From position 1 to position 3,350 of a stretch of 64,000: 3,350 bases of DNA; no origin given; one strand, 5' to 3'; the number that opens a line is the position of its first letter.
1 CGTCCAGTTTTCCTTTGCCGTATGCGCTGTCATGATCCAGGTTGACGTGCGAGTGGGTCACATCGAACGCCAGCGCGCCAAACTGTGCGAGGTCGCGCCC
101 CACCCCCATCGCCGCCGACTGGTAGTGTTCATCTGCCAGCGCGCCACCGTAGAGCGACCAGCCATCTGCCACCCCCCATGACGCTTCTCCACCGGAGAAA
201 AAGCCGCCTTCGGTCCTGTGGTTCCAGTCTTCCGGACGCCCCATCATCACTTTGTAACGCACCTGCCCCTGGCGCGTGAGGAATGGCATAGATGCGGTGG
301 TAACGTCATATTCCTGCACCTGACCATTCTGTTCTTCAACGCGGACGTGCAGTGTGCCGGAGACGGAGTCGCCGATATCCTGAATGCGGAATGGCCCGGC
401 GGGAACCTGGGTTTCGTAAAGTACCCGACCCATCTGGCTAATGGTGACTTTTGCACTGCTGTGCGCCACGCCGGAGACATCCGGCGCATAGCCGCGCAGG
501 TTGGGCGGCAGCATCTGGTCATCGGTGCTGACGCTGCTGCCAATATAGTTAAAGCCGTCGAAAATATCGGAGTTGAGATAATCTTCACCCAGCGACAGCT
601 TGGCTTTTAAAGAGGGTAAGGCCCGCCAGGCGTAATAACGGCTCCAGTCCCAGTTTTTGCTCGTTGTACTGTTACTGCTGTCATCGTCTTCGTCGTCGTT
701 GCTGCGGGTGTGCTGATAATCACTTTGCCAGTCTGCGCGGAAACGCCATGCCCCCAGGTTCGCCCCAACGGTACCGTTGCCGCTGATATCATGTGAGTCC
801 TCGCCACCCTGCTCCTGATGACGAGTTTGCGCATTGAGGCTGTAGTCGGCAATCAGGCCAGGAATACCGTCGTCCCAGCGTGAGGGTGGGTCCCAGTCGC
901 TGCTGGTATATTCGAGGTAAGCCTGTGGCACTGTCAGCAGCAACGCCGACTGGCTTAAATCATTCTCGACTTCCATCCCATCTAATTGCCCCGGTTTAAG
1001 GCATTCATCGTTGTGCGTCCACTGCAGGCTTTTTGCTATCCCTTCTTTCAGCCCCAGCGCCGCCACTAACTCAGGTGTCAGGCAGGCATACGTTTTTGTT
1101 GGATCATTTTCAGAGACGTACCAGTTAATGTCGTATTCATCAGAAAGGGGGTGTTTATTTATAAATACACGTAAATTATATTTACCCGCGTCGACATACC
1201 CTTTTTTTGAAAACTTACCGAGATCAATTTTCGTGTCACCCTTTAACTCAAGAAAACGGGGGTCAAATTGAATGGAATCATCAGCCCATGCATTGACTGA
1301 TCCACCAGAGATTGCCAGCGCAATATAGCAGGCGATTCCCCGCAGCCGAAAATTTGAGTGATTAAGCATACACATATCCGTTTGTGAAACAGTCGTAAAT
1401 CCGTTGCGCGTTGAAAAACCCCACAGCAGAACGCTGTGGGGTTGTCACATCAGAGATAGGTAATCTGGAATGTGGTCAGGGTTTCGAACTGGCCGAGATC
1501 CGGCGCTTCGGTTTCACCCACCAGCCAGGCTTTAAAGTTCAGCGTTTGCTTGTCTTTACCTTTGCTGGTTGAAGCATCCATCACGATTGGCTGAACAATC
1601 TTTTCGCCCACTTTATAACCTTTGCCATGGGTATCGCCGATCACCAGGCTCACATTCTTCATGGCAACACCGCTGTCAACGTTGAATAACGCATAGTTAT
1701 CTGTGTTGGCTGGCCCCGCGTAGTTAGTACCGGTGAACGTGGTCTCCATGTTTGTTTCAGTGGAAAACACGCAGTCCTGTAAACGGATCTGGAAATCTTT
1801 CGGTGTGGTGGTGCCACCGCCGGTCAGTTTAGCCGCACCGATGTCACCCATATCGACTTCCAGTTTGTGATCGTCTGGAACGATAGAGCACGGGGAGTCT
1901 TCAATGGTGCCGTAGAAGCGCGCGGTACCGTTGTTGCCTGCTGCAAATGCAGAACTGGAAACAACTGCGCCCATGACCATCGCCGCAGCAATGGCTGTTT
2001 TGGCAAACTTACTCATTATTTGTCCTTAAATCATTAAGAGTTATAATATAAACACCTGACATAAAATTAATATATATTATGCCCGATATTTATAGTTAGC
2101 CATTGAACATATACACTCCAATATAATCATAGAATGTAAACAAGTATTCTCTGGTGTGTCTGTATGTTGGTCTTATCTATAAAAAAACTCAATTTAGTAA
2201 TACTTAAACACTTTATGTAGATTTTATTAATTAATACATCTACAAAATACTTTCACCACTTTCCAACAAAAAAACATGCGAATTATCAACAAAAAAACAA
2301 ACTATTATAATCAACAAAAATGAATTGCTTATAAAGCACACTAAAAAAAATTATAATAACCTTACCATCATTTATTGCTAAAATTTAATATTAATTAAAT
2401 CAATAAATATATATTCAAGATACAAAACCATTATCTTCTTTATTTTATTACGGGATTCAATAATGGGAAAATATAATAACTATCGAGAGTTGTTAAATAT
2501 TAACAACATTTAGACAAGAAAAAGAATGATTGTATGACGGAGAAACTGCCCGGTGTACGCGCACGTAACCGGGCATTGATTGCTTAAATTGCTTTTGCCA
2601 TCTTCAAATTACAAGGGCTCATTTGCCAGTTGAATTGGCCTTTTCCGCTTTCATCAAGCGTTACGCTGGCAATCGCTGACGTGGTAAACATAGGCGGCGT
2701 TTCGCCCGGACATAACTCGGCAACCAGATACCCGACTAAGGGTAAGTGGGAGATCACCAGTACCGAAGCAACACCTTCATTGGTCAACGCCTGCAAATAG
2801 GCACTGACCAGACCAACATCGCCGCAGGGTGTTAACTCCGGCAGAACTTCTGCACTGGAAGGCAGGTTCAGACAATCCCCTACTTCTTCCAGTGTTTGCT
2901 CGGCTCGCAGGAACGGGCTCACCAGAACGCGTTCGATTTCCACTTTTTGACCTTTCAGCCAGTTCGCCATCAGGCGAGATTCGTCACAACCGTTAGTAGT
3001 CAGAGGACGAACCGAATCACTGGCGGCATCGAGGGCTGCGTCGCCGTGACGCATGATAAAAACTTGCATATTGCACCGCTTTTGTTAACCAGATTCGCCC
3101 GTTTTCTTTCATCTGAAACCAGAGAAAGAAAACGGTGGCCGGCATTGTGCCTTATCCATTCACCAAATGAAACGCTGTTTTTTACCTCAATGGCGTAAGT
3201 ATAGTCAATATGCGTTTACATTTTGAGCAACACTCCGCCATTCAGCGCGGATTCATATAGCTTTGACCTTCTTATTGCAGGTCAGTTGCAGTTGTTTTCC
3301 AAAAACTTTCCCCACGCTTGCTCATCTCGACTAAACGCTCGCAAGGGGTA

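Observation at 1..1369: Yfc fimbrial usher appears open through its first ~456 codons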

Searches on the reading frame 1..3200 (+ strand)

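Call 21: search_protein_families(library=pfam, proteins=[L001:7718-10369:-, L001:6946-7698:-, L001:6426-6929:-, L001:5950-6429:-, L001:5426-5899:-, L001:4579-5424:-, L001:10450-11016:-, L001:2531-3889:+, L001:3873-4532:+])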
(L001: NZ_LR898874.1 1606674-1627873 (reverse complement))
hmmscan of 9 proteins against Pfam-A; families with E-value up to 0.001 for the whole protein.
L001:7718-10369:- (883 aa): 3 families
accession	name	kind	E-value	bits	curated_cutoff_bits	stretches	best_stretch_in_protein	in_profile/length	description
PF00577.26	Usher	-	7.2e-185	616.4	27.1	1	198-760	3-549/549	Outer membrane usher protein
PF13954.11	PapC_N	-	5.5e-36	124.2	27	1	34-180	1-146/146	PapC N-terminal domain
PF13953.12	PapC_C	-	9.2e-14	51.4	27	1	772-826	4-60/66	PapC C-terminal domain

L001:6946-7698:- (250 aa): 2 families
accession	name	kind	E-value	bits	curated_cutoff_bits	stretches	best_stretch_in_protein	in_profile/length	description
PF00345.26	PapD_N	-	1.7e-36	125.4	23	1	30-147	2-125/126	Pili and flagellar-assembly chaperone, PapD N-terminal domain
PF02753.23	PapD_C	-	1.9e-12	47.7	22.8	1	171-229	1-62/63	Pili assembly chaperone PapD, C-terminal domain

L001:6426-6929:- (167 aa): 1 family
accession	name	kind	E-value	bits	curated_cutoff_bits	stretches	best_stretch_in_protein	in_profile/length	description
PF00419.26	Fimbrial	-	6.9e-15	56.1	25.6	1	39-167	8-151/151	Fimbrial protein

L001:5950-6429:- (159 aa): 1 family
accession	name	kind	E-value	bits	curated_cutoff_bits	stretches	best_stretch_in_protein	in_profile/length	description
PF00419.26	Fimbrial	-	2.2e-15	57.7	25.6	1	24-159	2-151/151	Fimbrial protein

L001:5426-5899:- (157 aa): 1 family
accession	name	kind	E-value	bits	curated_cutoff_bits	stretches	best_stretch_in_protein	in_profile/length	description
PF00419.26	Fimbrial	-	8.7e-21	75.2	25.6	1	11-156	2-150/151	Fimbrial protein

L001:4579-5424:- (281 aa): 1 family
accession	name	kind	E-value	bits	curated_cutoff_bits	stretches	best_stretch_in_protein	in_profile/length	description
PF11245.13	DUF2544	-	9.8e-71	238.5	25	1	46-281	1-246/246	Protein of unknown function (DUF2544)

L001:10450-11016:- (188 aa): 1 family
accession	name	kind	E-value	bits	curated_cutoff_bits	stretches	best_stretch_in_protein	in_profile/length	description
PF00419.26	Fimbrial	-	1.6e-13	51.6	25.6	1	34-187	3-150/151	Fimbrial protein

L001:2531-3889:+ (452 aa): 8 families
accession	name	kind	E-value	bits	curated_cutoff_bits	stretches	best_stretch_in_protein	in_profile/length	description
PF13304.12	AAA_21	-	5.5e-22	79.6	27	1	176-354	116-304/304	AAA domain, putative AbiEii toxin, Type IV TA system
PF13476.12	AAA_23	-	1.4e-16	62.2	27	1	7-200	2-185/201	AAA domain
PF13175.12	AAA_15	-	9e-16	58.9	32.1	2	2-50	1-43/374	AAA ATPase domain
PF02463.25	SMC_N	-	4.1e-13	49.7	40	1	26-359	20-208/220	RecF/RecN/SMC N terminal domain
PF00005.33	ABC_tran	-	0.00011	23.2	25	0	30-57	11-38/137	ABC transporter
PF03193.22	RsgA_GTPase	-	0.00011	22.5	30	1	26-68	102-144/174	RsgA GTPase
PF13514.12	AAA_27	-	0.00014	22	22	1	2-52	1-48/206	AAA domain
PF00004.35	AAA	-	0.00057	20.8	21.2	0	34-61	2-29/131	ATPase family associated with various cellular activities (AAA)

L001:3873-4532:+ (219 aa): 0 families

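Call 22: search_solved_structures(query=L001:7721-10369:-, max_evalue=0.00001)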
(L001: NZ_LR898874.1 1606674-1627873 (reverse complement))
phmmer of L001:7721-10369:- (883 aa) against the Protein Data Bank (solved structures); distinct sequences matched with E-value up to 0.00001: 11.
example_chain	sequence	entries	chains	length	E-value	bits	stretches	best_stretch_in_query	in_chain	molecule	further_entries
7lhg_C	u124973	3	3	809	2.2e-210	704.2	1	34-845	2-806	P fimbrial usher protein PapC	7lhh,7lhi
6cd2_C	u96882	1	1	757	5e-147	494.5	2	161-669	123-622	Outer membrane usher protein PapC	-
2vqi_A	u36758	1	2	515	1.6e-133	449.8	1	158-676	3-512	OUTER MEMBRANE USHER PROTEIN PAPC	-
3fip_A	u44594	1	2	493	4.9e-123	415.2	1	170-671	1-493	Outer membrane usher protein papC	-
6e14_D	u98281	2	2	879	5.2e-82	279.4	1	8-835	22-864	Fimbrial biogenesis outer membrane usher protein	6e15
3rfz_B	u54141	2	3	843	5.5e-81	276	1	33-836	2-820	Outer membrane usher protein, type 1 fimbrial synthesis | Outer membrane usher protein FimD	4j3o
9fw9_D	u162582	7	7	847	6.3e-81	275.9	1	33-839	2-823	Outer membrane usher protein FimD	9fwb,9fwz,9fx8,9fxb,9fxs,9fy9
9bog_D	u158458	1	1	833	1.2e-80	274.9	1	33-835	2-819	Outer membrane usher protein FimD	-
3ohn_A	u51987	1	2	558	9e-51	176.1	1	159-588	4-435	Outer membrane usher protein FimD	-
3l48_A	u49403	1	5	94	4.5e-19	71.2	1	759-845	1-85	Outer membrane usher protein PapC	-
2kt6_A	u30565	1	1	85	1e-17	66.7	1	762-845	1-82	Outer membrane usher protein papC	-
